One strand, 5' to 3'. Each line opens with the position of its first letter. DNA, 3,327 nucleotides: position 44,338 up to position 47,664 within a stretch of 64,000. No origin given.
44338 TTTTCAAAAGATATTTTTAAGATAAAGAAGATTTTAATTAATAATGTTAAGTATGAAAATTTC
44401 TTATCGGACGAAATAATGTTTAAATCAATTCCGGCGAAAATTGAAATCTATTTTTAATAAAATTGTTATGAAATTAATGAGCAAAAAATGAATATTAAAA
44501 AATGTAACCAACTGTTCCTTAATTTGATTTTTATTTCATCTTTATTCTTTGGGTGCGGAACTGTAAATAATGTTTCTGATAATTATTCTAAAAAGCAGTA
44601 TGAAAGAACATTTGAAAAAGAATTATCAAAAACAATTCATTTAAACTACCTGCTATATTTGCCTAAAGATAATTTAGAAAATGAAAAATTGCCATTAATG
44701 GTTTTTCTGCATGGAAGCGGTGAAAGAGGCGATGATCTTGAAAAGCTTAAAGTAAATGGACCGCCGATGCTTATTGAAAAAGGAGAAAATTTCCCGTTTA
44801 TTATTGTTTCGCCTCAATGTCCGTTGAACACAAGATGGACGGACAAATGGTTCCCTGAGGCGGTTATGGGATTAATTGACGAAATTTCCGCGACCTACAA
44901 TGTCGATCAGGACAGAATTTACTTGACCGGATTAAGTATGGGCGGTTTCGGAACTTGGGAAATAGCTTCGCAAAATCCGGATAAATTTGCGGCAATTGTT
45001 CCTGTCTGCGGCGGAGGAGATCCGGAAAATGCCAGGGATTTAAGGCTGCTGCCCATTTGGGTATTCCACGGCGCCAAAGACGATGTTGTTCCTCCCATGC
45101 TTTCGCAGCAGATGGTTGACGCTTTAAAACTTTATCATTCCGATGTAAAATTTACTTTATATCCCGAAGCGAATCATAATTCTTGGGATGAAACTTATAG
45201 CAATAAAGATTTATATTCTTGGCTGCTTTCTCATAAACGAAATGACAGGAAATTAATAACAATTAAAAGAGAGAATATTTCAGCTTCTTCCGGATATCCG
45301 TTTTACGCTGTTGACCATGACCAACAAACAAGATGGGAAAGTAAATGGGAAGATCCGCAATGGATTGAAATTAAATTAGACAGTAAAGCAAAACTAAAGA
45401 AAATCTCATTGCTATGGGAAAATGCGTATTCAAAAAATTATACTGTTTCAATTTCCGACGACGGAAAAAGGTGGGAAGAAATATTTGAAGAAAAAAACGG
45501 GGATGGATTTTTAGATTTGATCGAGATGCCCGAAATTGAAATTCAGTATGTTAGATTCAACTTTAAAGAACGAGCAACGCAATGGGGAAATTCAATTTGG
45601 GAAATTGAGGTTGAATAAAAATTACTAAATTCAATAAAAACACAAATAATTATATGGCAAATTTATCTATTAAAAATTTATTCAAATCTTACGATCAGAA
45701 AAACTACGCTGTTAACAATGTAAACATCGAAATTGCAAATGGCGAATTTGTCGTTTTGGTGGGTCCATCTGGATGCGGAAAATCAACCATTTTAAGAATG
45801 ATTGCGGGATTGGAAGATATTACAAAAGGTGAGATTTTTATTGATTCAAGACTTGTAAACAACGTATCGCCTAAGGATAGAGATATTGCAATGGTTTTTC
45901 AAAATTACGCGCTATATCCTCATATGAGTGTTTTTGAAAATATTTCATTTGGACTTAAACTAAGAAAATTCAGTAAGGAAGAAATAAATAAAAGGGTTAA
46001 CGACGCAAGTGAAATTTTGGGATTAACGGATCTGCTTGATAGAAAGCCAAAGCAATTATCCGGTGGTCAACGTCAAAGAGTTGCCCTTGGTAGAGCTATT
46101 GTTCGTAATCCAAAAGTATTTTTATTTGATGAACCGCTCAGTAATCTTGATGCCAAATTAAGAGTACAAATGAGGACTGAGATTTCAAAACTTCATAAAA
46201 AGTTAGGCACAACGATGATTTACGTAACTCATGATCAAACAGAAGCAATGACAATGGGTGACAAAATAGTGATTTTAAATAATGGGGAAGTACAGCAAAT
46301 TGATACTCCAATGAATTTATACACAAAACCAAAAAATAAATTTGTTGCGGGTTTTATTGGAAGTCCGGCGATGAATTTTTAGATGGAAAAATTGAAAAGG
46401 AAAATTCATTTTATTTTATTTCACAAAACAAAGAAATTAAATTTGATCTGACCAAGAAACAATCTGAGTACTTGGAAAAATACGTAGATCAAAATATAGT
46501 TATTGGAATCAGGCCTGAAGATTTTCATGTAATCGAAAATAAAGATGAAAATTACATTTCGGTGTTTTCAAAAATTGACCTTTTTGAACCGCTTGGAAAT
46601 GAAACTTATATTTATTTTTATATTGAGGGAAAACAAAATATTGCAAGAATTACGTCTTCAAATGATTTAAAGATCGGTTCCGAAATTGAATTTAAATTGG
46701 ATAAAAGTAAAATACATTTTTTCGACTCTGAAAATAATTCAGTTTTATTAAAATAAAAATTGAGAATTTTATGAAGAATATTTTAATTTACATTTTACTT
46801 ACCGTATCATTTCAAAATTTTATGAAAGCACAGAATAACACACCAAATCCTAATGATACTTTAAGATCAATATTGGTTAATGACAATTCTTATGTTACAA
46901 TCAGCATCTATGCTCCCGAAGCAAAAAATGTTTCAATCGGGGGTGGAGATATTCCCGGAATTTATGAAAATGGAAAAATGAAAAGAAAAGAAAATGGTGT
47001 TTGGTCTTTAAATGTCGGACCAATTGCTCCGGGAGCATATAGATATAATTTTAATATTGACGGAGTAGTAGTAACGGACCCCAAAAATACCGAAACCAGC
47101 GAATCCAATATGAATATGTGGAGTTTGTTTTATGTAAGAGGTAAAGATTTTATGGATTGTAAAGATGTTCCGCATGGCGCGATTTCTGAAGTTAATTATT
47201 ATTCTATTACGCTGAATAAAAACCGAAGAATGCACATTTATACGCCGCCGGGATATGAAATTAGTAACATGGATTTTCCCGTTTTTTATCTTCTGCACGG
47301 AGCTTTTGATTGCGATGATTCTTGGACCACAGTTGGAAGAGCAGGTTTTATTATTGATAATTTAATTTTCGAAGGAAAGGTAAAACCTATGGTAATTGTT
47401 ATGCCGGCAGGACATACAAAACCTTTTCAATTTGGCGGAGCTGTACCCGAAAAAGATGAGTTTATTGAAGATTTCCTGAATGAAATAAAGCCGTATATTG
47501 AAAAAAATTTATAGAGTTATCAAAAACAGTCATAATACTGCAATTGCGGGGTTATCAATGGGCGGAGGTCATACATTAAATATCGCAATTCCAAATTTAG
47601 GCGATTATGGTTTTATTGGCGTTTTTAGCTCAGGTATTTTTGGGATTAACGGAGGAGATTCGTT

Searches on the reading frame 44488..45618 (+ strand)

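Call 55: search_protein_families(library=pfam, proteins=[window:44488-45618:+], max_evalue=0.00001)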
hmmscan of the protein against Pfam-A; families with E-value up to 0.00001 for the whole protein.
window:44488-45618:+ (376 aa): 8 families
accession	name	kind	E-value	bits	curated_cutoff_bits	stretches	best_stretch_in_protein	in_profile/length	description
PF00754.31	F5_F8_type_C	-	5.5e-18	65.7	28.2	1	267-370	10-123/127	F5/8 type C domain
PF22633.2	F5_F8_type_C_2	-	4.7e-17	62.8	27.8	1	273-357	1-91/91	NedA-like, galactose-binding domain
PF00326.27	Peptidase_S9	-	6.3e-13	49.1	22.6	0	189-248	146-208/213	Prolyl oligopeptidase family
PF12146.15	Hydrolase_4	-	6.7e-10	39.1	27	0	181-235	186-237/239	Serine aminopeptidase, S33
PF01738.24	DLH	-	3.8e-09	36.9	21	1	133-230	88-186/217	Dienelactone hydrolase family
PF02230.22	Abhydrolase_2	-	1.4e-07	32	23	1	135-235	98-204/217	Phospholipase/Carboxylesterase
PF00756.26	Esterase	-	1.8e-06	28.4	22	0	127-173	100-146/251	Putative esterase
PF20434.5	BD-FAE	-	2.5e-06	27.6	26.8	0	56-153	3-100/215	BD-FAE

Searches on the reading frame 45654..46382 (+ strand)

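Call 56: search_protein_families(library=pfam, proteins=[window:45654-46382:+], max_evalue=0.00001)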
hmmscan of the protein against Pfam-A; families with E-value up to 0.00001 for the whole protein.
window:45654-46382:+ (242 aa): 3 families
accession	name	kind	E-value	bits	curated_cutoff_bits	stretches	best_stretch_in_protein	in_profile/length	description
PF00005.33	ABC_tran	-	2.1e-36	126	25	1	20-162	1-136/137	ABC transporter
PF02463.25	SMC_N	-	3e-09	37.1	40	1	15-206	10-209/220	RecF/RecN/SMC N terminal domain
PF13304.12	AAA_21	-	6.6e-08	33.4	27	0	32-75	1-56/304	AAA domain, putative AbiEii toxin, Type IV TA system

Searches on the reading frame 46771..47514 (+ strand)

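Call 56: search_protein_families(library=pfam, proteins=[window:46771-47514:+], max_evalue=0.00001)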
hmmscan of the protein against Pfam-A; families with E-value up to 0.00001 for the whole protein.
window:46771-47514:+ (247 aa): 2 families
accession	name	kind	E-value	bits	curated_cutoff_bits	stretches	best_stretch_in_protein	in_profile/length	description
PF00756.26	Esterase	-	1.7e-07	31.7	22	1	147-246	3-109/251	Putative esterase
PF02922.24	CBM_48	-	1.5e-06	28.9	22.4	1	40-98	11-70/83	Carbohydrate-binding module 48 (Isoamylase N-terminal domain)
